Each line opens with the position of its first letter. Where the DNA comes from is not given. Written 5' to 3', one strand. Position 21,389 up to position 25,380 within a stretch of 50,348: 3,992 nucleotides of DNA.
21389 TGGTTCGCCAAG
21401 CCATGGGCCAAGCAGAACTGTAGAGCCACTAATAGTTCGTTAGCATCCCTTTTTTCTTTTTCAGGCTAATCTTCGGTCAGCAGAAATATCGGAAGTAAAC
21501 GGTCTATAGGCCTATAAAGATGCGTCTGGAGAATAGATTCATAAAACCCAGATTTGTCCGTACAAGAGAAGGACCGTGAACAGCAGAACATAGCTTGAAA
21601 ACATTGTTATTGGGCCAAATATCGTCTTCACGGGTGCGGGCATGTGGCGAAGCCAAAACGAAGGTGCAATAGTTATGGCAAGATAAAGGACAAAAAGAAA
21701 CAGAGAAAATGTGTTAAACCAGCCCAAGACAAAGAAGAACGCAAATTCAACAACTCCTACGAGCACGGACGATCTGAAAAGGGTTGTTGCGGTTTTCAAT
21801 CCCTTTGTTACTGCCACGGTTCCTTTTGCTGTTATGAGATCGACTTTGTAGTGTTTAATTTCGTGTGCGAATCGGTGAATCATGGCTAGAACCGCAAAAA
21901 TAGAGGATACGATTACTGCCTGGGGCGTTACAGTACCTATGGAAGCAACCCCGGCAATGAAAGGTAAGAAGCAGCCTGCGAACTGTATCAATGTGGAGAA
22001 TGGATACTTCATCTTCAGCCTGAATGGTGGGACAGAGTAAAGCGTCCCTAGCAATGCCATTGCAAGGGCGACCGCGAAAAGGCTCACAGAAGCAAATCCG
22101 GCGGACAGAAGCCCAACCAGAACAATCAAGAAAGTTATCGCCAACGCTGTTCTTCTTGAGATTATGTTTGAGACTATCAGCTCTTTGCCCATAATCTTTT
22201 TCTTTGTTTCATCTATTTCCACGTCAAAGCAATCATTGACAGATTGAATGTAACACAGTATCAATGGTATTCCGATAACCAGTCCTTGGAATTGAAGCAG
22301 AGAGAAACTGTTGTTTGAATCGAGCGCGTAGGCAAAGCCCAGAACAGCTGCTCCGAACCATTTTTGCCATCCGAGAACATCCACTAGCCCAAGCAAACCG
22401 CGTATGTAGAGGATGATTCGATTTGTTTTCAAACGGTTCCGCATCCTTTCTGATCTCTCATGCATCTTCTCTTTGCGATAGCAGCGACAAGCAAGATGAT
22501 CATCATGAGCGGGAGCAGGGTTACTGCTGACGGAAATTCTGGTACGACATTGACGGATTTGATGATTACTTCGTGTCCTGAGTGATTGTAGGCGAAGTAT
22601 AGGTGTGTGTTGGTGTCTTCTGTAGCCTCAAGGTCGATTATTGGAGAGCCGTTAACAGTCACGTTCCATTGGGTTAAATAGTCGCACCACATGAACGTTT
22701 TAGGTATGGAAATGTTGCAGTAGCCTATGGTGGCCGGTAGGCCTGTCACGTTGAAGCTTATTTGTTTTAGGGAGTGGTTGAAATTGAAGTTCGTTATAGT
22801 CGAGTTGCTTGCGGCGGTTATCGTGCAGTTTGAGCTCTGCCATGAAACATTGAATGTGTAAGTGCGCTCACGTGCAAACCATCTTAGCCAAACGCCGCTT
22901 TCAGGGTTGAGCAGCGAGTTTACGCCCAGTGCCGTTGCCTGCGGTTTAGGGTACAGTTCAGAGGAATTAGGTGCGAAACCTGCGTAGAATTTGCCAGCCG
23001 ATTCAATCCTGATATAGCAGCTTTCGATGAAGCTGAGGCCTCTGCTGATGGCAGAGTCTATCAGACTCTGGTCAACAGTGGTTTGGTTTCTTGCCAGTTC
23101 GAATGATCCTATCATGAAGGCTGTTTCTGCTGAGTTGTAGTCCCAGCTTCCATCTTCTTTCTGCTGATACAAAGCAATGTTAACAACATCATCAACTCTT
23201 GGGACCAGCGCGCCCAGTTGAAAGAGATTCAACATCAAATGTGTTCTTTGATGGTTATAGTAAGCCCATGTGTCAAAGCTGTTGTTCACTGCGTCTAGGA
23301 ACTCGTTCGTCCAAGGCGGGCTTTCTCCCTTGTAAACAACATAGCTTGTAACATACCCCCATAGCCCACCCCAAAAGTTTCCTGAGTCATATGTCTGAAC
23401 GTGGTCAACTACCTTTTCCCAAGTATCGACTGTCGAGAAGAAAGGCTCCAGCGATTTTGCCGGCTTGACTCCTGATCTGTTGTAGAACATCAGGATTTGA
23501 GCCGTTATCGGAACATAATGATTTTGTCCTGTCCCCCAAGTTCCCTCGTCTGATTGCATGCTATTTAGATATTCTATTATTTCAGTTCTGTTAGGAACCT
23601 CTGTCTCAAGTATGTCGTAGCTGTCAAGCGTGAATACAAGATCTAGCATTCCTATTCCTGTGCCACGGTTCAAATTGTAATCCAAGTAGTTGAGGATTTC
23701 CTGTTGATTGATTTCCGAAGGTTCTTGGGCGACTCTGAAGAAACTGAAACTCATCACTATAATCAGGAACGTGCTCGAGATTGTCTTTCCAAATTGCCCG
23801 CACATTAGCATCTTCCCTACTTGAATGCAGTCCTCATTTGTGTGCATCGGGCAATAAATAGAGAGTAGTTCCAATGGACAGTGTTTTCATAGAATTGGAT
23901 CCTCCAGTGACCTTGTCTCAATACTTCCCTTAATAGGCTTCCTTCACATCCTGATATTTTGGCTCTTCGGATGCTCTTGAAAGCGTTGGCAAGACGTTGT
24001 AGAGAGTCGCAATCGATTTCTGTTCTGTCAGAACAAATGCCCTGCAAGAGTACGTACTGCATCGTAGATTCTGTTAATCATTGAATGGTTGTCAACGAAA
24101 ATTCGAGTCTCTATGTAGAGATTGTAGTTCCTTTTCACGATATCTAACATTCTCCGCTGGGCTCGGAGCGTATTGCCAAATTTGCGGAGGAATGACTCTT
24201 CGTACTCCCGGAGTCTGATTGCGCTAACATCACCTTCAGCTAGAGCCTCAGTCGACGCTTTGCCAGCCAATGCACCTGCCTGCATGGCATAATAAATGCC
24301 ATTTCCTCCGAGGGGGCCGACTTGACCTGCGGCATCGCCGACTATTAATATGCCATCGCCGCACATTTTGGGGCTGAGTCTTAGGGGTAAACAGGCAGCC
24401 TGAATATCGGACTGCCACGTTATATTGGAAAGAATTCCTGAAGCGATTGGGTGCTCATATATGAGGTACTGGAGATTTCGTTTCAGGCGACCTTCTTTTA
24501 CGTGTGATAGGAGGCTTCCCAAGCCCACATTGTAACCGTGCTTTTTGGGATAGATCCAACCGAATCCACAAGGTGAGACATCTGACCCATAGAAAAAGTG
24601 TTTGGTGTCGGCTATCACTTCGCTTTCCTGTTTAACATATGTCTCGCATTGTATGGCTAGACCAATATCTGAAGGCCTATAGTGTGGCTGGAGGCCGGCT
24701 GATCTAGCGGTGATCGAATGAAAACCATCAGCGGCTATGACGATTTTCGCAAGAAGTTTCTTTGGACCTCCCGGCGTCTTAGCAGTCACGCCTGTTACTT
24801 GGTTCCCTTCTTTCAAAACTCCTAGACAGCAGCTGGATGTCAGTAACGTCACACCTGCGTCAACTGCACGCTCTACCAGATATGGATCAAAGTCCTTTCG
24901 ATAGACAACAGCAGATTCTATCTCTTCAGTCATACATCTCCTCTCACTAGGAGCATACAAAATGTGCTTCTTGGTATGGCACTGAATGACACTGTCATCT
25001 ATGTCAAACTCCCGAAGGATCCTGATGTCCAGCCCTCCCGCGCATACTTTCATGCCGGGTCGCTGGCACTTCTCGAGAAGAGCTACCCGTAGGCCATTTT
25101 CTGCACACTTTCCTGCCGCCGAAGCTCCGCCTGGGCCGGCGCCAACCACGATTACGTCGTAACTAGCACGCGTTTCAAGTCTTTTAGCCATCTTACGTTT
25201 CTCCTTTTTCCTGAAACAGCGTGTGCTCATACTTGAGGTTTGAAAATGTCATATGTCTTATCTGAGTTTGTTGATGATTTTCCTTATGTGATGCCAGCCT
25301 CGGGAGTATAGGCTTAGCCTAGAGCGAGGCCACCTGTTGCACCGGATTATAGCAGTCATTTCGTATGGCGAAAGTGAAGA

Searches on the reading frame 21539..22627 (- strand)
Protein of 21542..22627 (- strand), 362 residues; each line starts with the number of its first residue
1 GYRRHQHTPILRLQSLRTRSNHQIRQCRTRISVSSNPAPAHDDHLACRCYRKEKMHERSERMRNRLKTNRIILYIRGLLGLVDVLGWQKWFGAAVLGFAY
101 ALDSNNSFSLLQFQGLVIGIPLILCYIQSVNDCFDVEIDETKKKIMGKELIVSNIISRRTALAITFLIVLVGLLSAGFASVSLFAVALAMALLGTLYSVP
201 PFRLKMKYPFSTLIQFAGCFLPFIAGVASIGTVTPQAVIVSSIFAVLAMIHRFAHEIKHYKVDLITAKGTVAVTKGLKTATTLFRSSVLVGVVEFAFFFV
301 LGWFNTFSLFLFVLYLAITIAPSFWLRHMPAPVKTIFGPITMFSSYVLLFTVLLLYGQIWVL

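Call 13: search_protein_families(library=pfam, proteins=[window:21539-22465:-], max_evalue=0.001)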
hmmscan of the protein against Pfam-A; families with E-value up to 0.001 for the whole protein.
window:21539-22465:- (308 aa): 1 family
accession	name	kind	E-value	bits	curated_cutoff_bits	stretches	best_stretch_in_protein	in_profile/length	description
PF01040.23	UbiA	-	7.8e-23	81.5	34.2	1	43-276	8-235/250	UbiA prenyltransferase family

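Call 18: search_protein_families(library=ncbifam, proteins=[window:21542-22627:-], max_evalue=0.05)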
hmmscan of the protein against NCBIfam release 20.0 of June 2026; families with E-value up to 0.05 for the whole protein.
window:21542-22627:- (362 aa): 12 families
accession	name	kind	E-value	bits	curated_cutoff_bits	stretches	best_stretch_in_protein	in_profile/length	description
NF005742.0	PRK07566.1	equivalog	3.3e-14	52.7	313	1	107-319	62-274/315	chlorophyll synthase ChlG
TIGR01476.1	chlor_syn_BchG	subfamily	9.3e-13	48.3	212.3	1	105-313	33-239/283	(bacterio)chlorophyll synthase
NF009516.0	PRK12875.1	equivalog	1.8e-11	43.7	205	1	85-338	27-278/292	prenyltransferase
NF009523.0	PRK12884.1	equivalog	6e-11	42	269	1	130-325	56-245/279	prenyltransferase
TIGR02235.1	menA_cyano-plnt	equivalog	1.7e-09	37.4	225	1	95-313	19-238/285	2-carboxy-1,4-naphthoquinone phytyltransferase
TIGR02056.1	ChlG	equivalog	2e-09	37.5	436.45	1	113-322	56-271/306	chlorophyll synthase ChlG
NF009058.0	PRK12392.1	subfamily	1.1e-07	31.2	494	1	78-320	17-264/333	bacteriochlorophyll c synthase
NF009525.0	PRK12887.1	equivalog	3e-07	30.1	226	1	125-293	68-241/310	homogentisate phytyltransferase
NF003348.0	PRK04375.1-1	equivalog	1.9e-06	27.5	285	1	100-314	26-239/292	heme o synthase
NF009513.0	PRK12872.1-3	equivalog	2.7e-05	23.9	288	1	107-353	49-288/293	prenyltransferase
NF004749.0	PRK06080.1-1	equivalog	0.00029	20.1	277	1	95-325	39-275/311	1,4-dihydroxy-2-naphthoate polyprenyltransferase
NF035940.1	prenyl_rel_EboC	equivalog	0.0047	16.4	250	0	130-199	58-124/292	UbiA-like protein EboC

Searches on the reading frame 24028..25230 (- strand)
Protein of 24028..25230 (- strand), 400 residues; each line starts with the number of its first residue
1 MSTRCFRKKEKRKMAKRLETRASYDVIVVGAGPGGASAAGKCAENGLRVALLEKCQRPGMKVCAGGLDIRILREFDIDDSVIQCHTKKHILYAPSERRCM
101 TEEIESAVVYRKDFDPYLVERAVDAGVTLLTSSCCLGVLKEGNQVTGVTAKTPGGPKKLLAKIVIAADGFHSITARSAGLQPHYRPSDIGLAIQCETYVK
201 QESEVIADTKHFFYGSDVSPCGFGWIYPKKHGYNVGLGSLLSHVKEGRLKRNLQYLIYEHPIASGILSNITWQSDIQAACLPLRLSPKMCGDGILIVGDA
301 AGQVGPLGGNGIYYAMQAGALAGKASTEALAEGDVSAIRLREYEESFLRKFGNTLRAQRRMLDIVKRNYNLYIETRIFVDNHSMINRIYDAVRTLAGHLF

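Call 18: search_protein_families(library=ncbifam, proteins=[window:24028-25230:-], max_evalue=0.05)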
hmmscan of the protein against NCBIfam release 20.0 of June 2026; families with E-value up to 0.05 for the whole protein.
window:24028-25230:- (400 aa): 143 families (the best 25 are shown)
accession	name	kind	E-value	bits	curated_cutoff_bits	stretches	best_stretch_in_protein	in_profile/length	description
TIGR02032.1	GG-red-SF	subfamily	1.1e-62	212.4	158.8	1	24-325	1-296/297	geranylgeranyl reductase family protein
TIGR02023.1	BchP-ChlP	subfamily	2.1e-51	175.1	343.3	1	24-368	1-338/388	geranylgeranyl diphosphate reductase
NF041160.1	DGGPL_Thplmales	equivalog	4.5e-44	150.9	780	1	23-351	3-335/396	digeranylgeranylglycerophospholipid reductase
NF041080.1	DGGGPL_reductase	equivalog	2.7e-34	118.8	580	1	23-354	1-339/447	digeranylgeranylglycerophospholipid reductase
TIGR02028.1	ChlP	equivalog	3.4e-30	105.1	505.3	1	26-369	3-345/398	geranylgeranyl reductase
NF041385.1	Dggglyphlred_Halo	equivalog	7.1e-22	77.5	700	1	23-365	4-354/405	digeranylgeranylglycerophospholipid reductase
NF007450.0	PRK10015.1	subfamily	3.1e-21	75.6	466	1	23-397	5-396/429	FAD-dependent oxidoreductase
NF007542.0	PRK10157.1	subfamily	6.6e-21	74.5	610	1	24-350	6-355/428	FAD-dependent oxidoreductase FixC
NF049967.1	QhpG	equivalog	4.6e-20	71.9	240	1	26-360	1-320/423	flavin-dependent monooxygenase QhpG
NF045655.1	MkRedMenJ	equivalog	1.5e-18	66.9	700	1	23-354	4-339/406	menaquinone reductase MenJ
NF004834.1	PRK06185.1-3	subfamily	3.2e-18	65.7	500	1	113-343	110-336/420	FAD-dependent oxidoreductase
NF004833.1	PRK06185.1-1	subfamily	2.7e-17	62.6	488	2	108-185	101-179/403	FAD-dependent oxidoreductase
NF004835.0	PRK06185.1-4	equivalog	2.9e-16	59.3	601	2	111-182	111-183/411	FAD-dependent oxidoreductase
NF038171.1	maturase_LodB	equivalog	2.8e-12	46.4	400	1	25-361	1-344/361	lysine-epsilon-oxidase maturase LodB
TIGR01988.1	Ubi-OHases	subfamily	1.9e-11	43.4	224.65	2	269-346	255-334/387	ubiquinone biosynthesis hydroxylase, UbiH/UbiF/VisC/COQ6 family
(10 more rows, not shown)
